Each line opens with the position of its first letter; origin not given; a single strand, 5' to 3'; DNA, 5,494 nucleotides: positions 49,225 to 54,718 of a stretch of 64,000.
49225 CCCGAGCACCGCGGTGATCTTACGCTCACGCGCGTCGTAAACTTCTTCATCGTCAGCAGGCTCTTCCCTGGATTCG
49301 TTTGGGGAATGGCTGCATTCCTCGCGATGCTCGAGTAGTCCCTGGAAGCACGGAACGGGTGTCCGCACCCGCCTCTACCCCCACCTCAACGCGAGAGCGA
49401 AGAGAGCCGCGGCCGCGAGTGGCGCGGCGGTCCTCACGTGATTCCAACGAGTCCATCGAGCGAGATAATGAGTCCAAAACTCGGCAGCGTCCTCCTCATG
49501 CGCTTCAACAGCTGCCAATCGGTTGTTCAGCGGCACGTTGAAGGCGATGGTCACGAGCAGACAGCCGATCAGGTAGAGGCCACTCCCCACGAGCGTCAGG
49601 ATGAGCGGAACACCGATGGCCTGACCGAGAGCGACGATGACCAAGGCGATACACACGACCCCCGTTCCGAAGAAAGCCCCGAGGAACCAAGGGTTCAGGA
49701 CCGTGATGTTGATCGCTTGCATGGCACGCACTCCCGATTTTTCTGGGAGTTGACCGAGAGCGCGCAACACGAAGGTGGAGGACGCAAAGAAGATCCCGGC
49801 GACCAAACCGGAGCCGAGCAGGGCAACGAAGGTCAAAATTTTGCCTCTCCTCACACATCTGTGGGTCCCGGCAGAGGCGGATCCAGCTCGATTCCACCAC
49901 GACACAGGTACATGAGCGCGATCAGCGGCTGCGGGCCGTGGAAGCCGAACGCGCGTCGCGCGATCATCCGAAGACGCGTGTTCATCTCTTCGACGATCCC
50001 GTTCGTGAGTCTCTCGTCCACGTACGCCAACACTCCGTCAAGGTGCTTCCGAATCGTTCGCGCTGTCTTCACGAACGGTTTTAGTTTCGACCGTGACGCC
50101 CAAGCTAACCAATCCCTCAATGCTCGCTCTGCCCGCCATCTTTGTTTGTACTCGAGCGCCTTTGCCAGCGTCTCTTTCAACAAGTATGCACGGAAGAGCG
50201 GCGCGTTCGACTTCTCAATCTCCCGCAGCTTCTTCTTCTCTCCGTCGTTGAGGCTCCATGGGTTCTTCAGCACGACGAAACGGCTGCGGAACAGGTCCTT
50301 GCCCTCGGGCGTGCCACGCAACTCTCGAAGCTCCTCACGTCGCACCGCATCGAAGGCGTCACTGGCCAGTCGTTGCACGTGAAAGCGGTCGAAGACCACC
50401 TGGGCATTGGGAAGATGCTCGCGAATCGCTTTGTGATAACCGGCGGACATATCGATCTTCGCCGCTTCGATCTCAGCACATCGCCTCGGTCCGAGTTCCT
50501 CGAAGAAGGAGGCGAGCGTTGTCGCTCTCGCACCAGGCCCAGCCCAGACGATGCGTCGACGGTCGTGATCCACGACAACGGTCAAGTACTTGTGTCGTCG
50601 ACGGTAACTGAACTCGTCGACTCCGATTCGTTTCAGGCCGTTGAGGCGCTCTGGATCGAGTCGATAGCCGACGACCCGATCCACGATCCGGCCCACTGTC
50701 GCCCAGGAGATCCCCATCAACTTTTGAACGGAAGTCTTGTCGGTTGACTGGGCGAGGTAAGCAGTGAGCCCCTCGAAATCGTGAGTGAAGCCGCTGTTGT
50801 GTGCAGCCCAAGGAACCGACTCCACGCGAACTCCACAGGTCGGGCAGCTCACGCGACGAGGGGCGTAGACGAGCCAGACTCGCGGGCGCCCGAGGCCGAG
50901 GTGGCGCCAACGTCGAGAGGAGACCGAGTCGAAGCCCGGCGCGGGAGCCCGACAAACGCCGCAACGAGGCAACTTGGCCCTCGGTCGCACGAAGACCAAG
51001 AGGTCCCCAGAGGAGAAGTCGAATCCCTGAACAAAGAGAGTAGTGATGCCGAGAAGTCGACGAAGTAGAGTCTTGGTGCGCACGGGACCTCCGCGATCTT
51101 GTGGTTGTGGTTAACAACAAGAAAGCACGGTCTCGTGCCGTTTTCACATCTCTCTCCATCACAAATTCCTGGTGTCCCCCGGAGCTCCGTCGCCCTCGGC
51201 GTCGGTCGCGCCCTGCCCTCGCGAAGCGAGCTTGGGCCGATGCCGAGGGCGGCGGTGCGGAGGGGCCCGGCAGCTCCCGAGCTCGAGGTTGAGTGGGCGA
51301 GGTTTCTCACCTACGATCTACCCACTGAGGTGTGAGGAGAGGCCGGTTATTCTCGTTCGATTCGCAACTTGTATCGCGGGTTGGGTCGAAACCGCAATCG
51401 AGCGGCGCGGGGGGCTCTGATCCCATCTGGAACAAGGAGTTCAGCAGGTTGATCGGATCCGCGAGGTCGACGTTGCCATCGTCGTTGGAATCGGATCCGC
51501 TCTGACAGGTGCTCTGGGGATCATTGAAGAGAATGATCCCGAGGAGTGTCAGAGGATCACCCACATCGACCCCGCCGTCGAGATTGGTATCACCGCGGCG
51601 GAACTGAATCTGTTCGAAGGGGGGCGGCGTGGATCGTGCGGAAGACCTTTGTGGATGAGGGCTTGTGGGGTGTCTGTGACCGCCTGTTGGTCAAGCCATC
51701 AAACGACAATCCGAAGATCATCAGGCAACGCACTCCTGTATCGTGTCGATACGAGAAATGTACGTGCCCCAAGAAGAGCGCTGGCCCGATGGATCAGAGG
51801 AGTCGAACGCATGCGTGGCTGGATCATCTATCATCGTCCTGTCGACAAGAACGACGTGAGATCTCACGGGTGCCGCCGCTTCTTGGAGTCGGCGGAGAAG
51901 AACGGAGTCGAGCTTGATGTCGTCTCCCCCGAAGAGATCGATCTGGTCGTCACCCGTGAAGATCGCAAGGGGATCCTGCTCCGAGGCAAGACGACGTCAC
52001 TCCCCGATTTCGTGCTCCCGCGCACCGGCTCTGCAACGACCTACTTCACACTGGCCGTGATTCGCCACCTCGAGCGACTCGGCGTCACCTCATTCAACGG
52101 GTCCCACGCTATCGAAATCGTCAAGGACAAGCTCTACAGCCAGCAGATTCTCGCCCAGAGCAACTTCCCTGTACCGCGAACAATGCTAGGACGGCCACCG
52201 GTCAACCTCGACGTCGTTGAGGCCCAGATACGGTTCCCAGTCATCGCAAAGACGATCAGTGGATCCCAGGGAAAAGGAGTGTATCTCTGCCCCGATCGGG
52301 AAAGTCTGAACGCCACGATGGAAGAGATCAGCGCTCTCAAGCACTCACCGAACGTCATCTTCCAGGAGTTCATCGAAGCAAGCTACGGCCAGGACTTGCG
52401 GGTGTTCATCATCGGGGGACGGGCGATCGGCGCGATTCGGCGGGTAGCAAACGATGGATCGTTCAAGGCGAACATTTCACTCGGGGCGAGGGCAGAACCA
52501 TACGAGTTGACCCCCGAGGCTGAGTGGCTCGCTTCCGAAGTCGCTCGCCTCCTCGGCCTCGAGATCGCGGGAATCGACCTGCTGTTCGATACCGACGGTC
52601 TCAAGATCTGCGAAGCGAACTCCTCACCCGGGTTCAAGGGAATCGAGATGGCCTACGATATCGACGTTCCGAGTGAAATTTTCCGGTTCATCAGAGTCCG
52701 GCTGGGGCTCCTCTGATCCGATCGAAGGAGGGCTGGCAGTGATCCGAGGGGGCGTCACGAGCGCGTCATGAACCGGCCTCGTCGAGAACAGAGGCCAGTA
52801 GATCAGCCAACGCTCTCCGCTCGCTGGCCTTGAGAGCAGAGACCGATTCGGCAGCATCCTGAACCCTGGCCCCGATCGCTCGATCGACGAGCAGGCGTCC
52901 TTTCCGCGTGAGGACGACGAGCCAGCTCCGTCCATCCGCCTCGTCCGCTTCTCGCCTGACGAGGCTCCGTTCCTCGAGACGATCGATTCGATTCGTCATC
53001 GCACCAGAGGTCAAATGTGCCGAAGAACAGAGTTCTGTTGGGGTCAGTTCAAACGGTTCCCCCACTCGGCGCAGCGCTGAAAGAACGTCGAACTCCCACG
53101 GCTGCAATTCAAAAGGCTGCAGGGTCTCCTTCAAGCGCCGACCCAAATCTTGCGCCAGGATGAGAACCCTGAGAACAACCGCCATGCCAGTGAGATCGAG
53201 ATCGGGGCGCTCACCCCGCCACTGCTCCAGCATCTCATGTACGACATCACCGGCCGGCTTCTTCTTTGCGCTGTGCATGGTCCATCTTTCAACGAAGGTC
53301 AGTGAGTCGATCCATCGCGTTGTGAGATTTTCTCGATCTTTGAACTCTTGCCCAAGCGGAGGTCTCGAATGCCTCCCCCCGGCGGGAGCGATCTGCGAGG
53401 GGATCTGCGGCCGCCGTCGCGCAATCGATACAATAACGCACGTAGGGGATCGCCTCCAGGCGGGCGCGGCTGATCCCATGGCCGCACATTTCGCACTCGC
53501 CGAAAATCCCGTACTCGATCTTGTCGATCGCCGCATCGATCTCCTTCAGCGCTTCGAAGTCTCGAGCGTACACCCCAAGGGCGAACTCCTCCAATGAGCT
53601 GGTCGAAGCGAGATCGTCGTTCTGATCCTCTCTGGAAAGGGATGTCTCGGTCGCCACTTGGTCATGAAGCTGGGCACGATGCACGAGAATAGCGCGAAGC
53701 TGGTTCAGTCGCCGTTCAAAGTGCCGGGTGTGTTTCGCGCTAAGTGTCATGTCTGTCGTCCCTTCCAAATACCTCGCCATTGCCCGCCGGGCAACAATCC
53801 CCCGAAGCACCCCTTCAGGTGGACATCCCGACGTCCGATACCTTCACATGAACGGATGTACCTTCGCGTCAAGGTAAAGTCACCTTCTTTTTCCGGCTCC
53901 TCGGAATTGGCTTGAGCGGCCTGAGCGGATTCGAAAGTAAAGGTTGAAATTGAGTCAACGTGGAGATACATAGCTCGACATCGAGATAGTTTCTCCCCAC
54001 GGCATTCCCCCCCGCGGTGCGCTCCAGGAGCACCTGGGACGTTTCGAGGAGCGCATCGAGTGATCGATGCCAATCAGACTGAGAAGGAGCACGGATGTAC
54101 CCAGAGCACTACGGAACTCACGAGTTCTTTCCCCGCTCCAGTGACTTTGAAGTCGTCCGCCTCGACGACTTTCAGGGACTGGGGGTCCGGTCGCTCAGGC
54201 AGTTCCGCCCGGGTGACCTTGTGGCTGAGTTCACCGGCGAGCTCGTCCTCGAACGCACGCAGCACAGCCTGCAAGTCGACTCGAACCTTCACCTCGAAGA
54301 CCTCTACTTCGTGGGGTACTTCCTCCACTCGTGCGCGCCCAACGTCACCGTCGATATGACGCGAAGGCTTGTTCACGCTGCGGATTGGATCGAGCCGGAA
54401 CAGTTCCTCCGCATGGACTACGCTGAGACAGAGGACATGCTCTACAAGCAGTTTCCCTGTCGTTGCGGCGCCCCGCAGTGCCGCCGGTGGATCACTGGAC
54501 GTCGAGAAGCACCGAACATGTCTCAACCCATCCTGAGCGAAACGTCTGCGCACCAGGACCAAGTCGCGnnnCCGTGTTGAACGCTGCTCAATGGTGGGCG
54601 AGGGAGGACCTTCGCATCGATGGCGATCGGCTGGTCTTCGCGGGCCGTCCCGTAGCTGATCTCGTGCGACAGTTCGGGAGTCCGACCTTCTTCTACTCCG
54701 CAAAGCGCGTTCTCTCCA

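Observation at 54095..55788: Bacterial SET-domain protein translationally coupled to a PLP-dependent Orn/DAP decarboxylase, divergent from DksA/TraR and MarR regulators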

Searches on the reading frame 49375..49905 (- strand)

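Call 4: search_protein_families(library=pfam, proteins=[window:49375-49905:-], max_evalue=0.01)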
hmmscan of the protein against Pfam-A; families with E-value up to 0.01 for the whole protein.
window:49375-49905:- (176 aa): 1 family
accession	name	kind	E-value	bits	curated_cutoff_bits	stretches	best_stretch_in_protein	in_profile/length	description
PF08592.16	Anthrone_oxy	-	5.6e-19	68.8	27.3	1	77-168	4-106/106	Anthrone oxygenase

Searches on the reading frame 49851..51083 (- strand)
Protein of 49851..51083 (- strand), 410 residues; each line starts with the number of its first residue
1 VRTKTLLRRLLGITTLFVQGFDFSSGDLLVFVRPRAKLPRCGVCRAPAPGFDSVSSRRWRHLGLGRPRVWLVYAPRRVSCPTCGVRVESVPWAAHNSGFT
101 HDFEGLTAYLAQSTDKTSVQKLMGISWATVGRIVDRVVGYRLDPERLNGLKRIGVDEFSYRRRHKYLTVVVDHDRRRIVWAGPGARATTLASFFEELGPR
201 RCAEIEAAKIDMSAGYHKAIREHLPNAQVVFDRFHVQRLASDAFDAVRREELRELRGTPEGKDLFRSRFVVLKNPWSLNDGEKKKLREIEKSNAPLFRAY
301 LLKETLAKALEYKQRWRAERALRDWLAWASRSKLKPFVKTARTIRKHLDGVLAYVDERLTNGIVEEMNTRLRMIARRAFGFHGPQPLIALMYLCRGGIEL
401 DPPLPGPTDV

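Call 4: search_protein_families(library=pfam, proteins=[window:49851-51083:-], max_evalue=0.01)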
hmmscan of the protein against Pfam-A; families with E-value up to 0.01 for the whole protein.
window:49851-51083:- (410 aa): 3 families
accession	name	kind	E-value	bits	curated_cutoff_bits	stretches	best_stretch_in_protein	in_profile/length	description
PF01610.23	DDE_Tnp_ISL3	-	8.5e-73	245.5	23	1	153-388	1-237/240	Transposase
PF13542.12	HTH_Tnp_ISL3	-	4.1e-14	52.2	27.4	1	88-138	1-51/51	Helix-turn-helix domain of transposase family ISL3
PF14690.11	Zn_ribbon_ISL3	-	0.00012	22.8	25.5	1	39-83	3-47/47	zinc-finger of transposase IS204/IS1001/IS1096/IS1165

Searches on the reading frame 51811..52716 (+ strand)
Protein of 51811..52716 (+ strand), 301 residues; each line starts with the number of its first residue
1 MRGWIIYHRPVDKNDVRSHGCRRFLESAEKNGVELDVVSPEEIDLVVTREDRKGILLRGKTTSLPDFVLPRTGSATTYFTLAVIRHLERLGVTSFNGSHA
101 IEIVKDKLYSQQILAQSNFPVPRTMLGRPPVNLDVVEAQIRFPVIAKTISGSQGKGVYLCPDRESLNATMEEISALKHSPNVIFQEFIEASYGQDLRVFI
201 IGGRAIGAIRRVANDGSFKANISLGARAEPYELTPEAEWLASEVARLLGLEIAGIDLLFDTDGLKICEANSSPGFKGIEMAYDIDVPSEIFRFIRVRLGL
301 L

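Call 4: search_protein_families(library=pfam, proteins=[window:51811-52716:+], max_evalue=0.01)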
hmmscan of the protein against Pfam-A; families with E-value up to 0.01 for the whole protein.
window:51811-52716:+ (301 aa): 7 families
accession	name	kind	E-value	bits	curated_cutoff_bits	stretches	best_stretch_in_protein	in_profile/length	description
PF08443.16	RimK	-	1.2e-45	155.9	21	1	105-294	2-188/188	RimK-like ATP-grasp domain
PF02955.21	GSH-S_ATP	-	8.7e-17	61.6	23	1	121-259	12-153/175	Prokaryotic glutathione synthetase, ATP-grasp domain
PF18030.7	Rimk_N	-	1.4e-14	54.6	26.4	1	19-101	13-94/94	RimK PreATP-grasp domain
PF14397.11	ATPgrasp_ST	-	6.3e-09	35.9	31.4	1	94-189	9-121/278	Sugar-transfer associated ATP-grasp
PF02655.19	ATP-grasp_3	-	4e-06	27.4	23.2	1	105-271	2-155/160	ATP-grasp domain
PF02222.28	ATP-grasp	-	0.00021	21.5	27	1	113-262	2-152/179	ATP-grasp domain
PF07478.18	Dala_Dala_lig_C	-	0.00074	19.5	24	1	135-279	30-182/204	D-ala D-ala ligase C-terminus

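Call 6: search_protein_families(library=ncbifam, proteins=[window:51811-52716:+], max_evalue=0.01)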
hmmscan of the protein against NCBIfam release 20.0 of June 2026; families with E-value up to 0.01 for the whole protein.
window:51811-52716:+ (301 aa): 28 families (the best 25 are shown)
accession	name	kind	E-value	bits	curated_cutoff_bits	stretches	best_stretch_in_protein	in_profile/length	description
TIGR00768.1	rimK_fam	subfamily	2e-71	240.6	143.4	1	16-294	9-276/276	RimK family alpha-L-glutamate ligase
NF007764.0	PRK10446.1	equivalog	2.8e-45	154.9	331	1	18-295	12-287/300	30S ribosomal protein S6--L-glutamate ligase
NF040720.1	MptN_Meth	equivalog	2.1e-41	141.9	350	1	22-293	15-289/291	tetrahydromethanopterin:alpha-L-glutamate ligase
TIGR02144.1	LysX_arch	equivalog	3.4e-41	141.2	275.6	1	59-294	42-275/281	lysine biosynthesis protein LysX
TIGR04443.1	F420_CofF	equivalog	4.4e-21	75.1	300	1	77-279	63-264/283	coenzyme gamma-F420-2:alpha-L-glutamate ligase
NF003573.0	PRK05246.1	equivalog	1.1e-19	70.4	272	1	83-296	101-311/316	glutathione synthase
NF009110.0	PRK12458.1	subfamily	1.3e-19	70.5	408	1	85-284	114-317/349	glutathione synthetase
TIGR02068.2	cya_phycin_syn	equivalog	9.6e-19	66.9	850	2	92-213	199-316/862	cyanophycin synthetase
TIGR01380.1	glut_syn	equivalog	4.3e-18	65.4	299.05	1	84-294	101-308/312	glutathione synthase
TIGR04356.1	grasp_GAK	hypoth_equivalog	2.4e-17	63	300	1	77-291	70-280/287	GAK system ATP-grasp enzyme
NF010623.0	PRK14016.1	subfamily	1.9e-16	59.4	877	2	99-212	207-316/871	cyanophycin synthetase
NF009402.0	PRK12767.1-1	equivalog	2.4e-10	39.7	218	1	95-191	104-196/329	carbamoyl phosphate synthase-like protein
NF002563.0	PRK02186.1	subfamily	1.7e-08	33.2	625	1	74-190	76-190/890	argininosuccinate lyase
NF009405.0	PRK12767.1-4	equivalog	3.4e-08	32.9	390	1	97-190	103-187/320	carbamoyl phosphate synthase-like protein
NF004679.0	PRK06019.1-5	equivalog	9.9e-07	27.9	326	1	96-189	89-181/376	5-(carboxyamino)imidazole ribonucleotide synthase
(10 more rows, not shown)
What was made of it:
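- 51811..52716 (+): RimK-family ATP-grasp ligase. Local context only; not a conserved partner. TIGR00768 240.6 bits (call 6).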

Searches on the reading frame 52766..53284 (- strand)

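Call 4: search_protein_families(library=pfam, proteins=[window:52766-53284:-], max_evalue=0.01)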
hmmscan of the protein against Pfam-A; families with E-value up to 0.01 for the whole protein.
window:52766-53284:- (172 aa): 5 families
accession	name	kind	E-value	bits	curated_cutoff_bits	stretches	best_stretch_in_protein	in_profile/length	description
PF12802.13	MarR_2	-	1.2e-13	51.5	27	1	60-120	3-61/61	MarR family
PF01047.28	MarR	-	1.9e-09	37.7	24.6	1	70-120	8-58/59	MarR family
PF13463.12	HTH_27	-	0.00044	20.9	22.2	1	83-129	22-68/68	Winged helix DNA-binding domain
PF22381.2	Staph_reg_Sar_Rot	-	0.00049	20.6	27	1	58-134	10-83/85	Transcriptional regulator SarA/Rot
PF09202.17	Rio2_N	-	0.0023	18.6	27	1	59-118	3-63/82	Rio2, N-terminal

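Call 6: search_protein_families(library=ncbifam, proteins=[window:52766-53284:-], max_evalue=0.01)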
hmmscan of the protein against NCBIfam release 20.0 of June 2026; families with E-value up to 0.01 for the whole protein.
window:52766-53284:- (172 aa): 11 families
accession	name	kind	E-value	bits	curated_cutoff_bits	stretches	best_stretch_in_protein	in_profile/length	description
NF045593.1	bilirub_TF_BilQ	equivalog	1e-09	38.2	125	1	71-168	36-133/135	bilirubin utilization transcriptional regulator BilQ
NF008565.1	PRK11512.1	equivalog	1.9e-09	37.7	240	1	41-167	19-143/144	multiple antibiotic resistance transcriptional regulator MarR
NF052438.1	TransRegRv0880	equivalog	3.3e-09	36.7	220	1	66-168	35-140/143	Rv0880 family HTH-type transcriptional regulator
TIGR02337.1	HpaR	equivalog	3.3e-08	33.4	121.2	1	71-164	34-127/130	homoprotocatechuate degradation operon regulator HpaR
NF050133.1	TransRegFabT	equivalog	1.2e-06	28.9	200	1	71-133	35-97/138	fatty acid biosynthesis transcriptional regulator FabT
NF052638.1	TransRegOhrRVib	equivalog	1.2e-06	28.3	200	1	84-155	56-125/141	transcriptional regulator OhrR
NF053777.1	Saro0803TransReg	equivalog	2.6e-06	27.2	200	1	68-166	40-138/140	Saro_0803 family transcriptional regulator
NF041230.1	BagL_FevM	exception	5.8e-06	26.4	230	1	65-152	43-127/145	MarR family transcriptional regulator BagL/FevM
NF008122.0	PRK10870.1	equivalog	0.00035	20.3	157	1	79-167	71-159/176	transcriptional repressor MprA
TIGR04472.1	reg_rSAM_mob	hypoth_equivalog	0.00065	19.7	240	1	89-134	55-100/141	radical SAM mobile pair system MarR family transcriptional regulator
NF002926.0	PRK03573.1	equivalog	0.0014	18.6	120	1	53-165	22-132/144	transcriptional regulator SlyA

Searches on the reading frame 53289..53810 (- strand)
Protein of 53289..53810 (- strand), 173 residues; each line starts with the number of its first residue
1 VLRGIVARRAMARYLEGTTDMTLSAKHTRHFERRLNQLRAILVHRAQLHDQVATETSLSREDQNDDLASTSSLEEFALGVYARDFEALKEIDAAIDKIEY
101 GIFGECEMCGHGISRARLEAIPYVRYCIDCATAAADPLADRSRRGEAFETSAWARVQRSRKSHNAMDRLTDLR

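Call 4: search_protein_families(library=pfam, proteins=[window:53289-53810:-], max_evalue=0.01)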
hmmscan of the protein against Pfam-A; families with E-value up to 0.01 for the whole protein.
window:53289-53810:- (173 aa): 1 family
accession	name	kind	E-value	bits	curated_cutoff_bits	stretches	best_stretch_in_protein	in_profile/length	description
PF01258.23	zf-dskA_traR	-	2e-11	44.1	24.9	1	101-132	1-32/36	Prokaryotic dksA/traR C4-type zinc finger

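Call 6: search_protein_families(library=ncbifam, proteins=[window:53289-53810:-], max_evalue=0.01)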
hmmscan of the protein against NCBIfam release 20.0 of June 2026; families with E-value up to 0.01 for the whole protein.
window:53289-53810:- (173 aa): 7 families
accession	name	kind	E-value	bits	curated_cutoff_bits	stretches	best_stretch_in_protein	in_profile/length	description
NF033459.1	DksA_like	equivalog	5.1e-16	59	105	1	30-132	5-107/113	RNA polymerase-binding protein DksA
TIGR02420.1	dksA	equivalog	1.3e-15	57.7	115.5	1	24-132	2-109/110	RNA polymerase-binding protein DksA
TIGR02890.1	bacill_yteA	subfamily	6e-14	52.4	134.4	1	54-140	36-120/159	regulatory protein, yteA family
NF008045.0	PRK10778.1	equivalog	8.9e-13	48.7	289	1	33-134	35-142/151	RNA polymerase-binding protein DksA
TIGR02419.1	C4_traR_proteo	subfamily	3.7e-07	30.6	59.7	1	104-133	33-62/64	phage/conjugal plasmid C-4 type zinc finger protein, TraR family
NF008243.0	PRK11019.1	equivalog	1.1e-06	28.9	96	1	104-134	37-67/88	DksA/TraR family C4-type zinc finger protein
TIGR02683.1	upstrm_HI1419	hypoth_equivalog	0.0016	18.8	62.85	1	83-120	17-54/95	type II toxin-antitoxin system RelE/ParE family toxin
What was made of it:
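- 52766..53810 (-): MarR-family (52766-53284) and DksA/TraR-family (53289-53810) genes, divergent from the pair. Local context only; possibly lineage-specific regulators. Pfam and NCBIfam (calls 4, 6).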

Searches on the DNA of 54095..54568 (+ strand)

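Call 54: search_rna_families(sources=[L012, L016, L017, L060, L007, L004, L085, L078, L093], threshold=gathering)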
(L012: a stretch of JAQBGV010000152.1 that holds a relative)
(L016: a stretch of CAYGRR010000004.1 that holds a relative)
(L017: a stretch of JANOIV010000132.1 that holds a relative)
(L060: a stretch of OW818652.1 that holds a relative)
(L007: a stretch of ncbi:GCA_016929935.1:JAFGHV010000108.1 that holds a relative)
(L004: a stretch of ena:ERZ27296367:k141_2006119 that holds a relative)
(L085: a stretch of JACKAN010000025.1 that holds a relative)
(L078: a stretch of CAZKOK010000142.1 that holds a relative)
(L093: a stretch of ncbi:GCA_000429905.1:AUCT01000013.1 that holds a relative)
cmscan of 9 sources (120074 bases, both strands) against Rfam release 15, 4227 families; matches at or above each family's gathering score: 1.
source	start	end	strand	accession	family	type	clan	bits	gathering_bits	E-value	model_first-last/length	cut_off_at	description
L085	412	498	-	RF00005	tRNA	Gene; tRNA;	CL00001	58.2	29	1e-09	1-71/71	no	tRNA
